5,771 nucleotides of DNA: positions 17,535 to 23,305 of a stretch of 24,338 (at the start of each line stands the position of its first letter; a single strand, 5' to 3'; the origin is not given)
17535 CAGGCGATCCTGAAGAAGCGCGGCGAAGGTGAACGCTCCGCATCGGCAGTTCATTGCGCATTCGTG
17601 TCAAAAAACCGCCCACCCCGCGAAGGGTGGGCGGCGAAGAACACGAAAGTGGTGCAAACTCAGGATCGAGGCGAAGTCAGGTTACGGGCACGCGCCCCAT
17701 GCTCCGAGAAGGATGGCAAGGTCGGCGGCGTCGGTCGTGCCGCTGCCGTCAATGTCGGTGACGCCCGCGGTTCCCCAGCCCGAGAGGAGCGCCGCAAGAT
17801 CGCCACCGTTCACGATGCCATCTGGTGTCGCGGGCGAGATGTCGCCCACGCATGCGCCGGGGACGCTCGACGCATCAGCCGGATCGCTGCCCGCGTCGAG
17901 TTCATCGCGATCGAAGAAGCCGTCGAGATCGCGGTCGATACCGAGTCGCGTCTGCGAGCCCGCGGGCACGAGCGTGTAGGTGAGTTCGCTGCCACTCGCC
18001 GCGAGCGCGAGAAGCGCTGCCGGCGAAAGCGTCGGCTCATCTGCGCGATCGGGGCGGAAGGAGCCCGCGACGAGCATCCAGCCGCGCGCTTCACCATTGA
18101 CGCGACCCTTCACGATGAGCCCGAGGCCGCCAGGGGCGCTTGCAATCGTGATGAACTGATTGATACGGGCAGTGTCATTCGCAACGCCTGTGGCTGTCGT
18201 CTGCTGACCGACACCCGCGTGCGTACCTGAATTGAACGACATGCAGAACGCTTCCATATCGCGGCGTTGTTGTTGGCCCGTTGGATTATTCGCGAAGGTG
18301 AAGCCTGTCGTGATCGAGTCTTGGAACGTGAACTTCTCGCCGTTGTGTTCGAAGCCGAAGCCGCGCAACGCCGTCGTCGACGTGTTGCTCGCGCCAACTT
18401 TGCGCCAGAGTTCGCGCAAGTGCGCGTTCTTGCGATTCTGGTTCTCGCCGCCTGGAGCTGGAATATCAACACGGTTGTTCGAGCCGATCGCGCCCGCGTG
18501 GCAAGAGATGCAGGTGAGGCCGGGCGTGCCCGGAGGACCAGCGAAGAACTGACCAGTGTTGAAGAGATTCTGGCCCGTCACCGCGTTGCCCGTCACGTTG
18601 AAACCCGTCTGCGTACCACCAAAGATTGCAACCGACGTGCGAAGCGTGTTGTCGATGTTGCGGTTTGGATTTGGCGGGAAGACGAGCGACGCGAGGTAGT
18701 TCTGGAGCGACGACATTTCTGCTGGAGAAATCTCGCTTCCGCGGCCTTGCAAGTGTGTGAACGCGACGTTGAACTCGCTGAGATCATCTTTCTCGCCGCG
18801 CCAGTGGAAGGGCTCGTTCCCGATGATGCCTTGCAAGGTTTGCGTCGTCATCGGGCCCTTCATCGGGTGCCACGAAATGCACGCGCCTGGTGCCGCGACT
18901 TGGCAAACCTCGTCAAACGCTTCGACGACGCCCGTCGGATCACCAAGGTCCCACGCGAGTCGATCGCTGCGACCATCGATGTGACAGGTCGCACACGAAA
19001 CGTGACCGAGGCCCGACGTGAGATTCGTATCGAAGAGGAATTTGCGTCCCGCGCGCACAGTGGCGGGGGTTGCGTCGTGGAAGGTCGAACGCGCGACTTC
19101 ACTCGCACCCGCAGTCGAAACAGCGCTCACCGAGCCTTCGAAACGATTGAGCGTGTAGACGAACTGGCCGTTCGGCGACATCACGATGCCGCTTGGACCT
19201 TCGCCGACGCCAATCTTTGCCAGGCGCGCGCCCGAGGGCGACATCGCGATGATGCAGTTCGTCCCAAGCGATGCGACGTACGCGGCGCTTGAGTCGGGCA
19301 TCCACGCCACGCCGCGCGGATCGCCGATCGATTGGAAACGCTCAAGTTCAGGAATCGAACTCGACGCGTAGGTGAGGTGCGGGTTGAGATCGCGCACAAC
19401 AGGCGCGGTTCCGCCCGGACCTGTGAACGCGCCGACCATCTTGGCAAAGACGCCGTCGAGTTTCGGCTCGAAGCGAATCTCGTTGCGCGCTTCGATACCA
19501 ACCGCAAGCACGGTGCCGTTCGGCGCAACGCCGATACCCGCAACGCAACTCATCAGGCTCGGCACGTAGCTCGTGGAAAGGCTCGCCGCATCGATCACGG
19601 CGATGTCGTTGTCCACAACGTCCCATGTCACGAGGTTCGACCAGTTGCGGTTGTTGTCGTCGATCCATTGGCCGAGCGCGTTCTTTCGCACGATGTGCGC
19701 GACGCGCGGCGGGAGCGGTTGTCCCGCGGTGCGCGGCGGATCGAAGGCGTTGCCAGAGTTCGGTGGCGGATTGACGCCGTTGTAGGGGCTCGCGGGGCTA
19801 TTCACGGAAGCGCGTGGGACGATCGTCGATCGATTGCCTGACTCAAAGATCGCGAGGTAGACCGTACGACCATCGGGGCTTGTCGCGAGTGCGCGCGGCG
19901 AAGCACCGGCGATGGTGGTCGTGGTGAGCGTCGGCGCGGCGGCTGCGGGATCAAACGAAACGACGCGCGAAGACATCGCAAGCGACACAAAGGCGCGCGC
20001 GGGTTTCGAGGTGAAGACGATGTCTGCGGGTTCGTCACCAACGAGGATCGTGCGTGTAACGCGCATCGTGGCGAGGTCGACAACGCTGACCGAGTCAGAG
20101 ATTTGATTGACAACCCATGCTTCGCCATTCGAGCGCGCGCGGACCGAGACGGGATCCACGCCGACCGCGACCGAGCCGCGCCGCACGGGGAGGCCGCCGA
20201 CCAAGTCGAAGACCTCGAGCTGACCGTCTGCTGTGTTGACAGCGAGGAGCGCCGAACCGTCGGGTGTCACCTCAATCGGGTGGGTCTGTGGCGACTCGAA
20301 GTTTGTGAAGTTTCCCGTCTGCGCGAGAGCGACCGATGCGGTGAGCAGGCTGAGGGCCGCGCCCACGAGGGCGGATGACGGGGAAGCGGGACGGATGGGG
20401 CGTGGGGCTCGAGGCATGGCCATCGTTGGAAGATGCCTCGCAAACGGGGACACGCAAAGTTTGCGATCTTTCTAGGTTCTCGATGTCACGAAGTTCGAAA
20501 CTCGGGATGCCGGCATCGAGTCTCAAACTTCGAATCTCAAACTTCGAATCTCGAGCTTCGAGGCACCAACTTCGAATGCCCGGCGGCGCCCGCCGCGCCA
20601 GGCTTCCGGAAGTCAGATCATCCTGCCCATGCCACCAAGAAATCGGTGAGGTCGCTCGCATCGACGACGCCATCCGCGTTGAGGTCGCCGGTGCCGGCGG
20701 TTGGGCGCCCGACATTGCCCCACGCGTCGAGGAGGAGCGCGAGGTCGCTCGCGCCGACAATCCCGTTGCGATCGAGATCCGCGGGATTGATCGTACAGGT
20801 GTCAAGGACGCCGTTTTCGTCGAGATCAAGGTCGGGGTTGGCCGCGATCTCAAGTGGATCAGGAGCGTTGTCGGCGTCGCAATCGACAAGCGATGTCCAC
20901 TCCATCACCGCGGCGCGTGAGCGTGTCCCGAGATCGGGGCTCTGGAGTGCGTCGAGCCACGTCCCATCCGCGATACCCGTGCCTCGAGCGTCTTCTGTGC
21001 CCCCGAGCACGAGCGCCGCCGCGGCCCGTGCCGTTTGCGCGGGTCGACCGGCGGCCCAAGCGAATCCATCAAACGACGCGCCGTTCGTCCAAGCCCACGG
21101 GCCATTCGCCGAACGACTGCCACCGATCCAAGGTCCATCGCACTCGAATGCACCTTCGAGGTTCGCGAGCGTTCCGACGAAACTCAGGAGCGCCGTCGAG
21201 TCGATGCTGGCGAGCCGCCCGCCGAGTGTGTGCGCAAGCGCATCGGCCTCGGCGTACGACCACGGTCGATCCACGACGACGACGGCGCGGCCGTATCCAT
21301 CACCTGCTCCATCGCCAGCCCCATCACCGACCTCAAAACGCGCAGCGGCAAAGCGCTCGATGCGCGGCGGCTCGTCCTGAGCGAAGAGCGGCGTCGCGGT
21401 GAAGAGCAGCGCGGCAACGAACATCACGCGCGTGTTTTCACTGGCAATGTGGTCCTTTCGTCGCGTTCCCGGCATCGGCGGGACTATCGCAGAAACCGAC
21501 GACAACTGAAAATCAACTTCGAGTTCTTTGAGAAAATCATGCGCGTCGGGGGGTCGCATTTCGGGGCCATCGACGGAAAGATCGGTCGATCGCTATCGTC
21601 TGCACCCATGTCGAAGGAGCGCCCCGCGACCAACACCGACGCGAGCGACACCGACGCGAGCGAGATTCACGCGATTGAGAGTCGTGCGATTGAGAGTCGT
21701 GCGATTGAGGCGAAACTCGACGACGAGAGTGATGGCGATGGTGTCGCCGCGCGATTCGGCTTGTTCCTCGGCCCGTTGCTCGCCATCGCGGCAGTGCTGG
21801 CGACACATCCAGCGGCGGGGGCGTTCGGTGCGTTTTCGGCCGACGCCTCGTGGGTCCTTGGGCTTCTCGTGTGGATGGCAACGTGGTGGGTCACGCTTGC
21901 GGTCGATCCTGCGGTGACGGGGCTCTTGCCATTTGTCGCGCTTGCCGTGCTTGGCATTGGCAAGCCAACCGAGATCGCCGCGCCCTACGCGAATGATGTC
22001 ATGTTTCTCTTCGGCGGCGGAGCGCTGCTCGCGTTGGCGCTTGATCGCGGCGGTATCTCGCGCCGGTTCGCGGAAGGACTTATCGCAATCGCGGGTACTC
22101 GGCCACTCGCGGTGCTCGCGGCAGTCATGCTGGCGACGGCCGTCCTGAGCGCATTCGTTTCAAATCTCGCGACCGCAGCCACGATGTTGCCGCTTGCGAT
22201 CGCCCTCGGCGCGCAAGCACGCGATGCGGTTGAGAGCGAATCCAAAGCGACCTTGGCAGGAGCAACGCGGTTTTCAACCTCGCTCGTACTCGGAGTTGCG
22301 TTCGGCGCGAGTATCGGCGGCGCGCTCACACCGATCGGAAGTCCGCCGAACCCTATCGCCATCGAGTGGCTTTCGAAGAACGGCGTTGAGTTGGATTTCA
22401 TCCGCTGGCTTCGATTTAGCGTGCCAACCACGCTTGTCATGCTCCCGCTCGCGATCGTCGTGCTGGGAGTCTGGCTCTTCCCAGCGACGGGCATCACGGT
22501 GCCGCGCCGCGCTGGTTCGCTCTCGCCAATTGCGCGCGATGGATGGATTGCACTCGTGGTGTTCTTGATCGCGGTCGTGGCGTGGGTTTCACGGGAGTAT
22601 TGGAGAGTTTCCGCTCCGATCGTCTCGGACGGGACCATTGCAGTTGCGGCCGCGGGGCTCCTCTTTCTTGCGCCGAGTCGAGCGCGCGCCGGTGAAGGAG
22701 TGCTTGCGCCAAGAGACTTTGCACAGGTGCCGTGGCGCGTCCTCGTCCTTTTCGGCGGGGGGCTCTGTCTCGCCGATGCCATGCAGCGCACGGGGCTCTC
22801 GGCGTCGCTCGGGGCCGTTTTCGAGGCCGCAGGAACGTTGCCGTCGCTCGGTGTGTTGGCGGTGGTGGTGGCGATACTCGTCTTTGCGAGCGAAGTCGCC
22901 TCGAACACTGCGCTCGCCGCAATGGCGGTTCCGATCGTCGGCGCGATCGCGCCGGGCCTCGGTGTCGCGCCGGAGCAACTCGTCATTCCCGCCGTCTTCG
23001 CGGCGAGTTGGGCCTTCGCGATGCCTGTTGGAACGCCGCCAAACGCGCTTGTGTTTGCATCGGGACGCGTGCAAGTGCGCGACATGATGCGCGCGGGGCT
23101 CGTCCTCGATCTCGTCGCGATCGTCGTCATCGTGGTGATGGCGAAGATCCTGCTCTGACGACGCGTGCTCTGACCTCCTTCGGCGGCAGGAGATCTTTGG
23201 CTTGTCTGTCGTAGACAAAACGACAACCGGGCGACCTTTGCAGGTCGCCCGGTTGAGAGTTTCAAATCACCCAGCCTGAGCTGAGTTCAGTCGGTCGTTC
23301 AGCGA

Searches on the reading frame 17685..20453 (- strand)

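Call 21: search_protein_families(library=pfam, proteins=[window:17685-20453:-], max_evalue=0.001)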
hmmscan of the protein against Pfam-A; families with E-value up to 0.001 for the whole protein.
window:17685-20453:- (923 aa): 4 families
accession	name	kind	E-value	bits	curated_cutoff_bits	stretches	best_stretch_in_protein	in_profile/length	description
PF10282.15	Lactonase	-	2.8e-08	33.8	21.7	0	51-207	139-314/344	Lactonase, 7-bladed beta-propeller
PF03150.19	CCP_MauG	-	6.9e-05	24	25.6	0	464-561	2-77/149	Di-haem cytochrome c peroxidase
PF21783.3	YNCE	-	0.00017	21.4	27.1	1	109-196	39-124/339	YNCE-like beta-propeller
PF25174.1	Beta-prop_THOC3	-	0.00089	18.8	305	0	60-198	52-186/272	THOC3 beta-propeller domain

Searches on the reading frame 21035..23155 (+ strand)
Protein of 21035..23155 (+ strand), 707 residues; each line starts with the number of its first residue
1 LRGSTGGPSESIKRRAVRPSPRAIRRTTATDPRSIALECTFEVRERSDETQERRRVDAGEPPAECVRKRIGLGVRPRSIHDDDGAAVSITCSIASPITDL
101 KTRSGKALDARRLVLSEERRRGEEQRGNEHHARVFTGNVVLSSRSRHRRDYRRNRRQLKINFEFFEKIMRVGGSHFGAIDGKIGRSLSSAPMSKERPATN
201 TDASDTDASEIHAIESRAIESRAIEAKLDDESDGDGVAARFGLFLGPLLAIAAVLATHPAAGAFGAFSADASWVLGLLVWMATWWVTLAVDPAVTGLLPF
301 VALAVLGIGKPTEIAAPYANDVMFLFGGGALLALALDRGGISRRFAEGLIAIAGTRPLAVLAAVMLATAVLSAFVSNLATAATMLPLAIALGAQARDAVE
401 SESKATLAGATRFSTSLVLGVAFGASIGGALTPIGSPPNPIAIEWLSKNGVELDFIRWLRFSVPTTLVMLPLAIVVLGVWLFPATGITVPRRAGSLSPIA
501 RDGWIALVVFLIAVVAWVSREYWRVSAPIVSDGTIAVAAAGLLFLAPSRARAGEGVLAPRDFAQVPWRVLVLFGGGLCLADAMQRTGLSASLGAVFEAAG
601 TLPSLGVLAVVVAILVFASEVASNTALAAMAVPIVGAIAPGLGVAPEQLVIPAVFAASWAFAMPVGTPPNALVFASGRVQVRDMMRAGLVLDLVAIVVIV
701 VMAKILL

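Call 21: search_protein_families(library=pfam, proteins=[window:21035-23155:+], max_evalue=0.001)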
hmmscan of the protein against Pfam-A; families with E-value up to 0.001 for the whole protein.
window:21035-23155:+ (707 aa): 2 families
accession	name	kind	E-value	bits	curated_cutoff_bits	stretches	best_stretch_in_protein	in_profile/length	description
PF03600.22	CitMHS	-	9.8e-43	147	31.9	1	283-646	2-326/336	Citrate transporter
PF00939.25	Na_sulph_symp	-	3e-41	142.3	27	1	267-704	26-463/472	Sodium:sulfate symporter transmembrane region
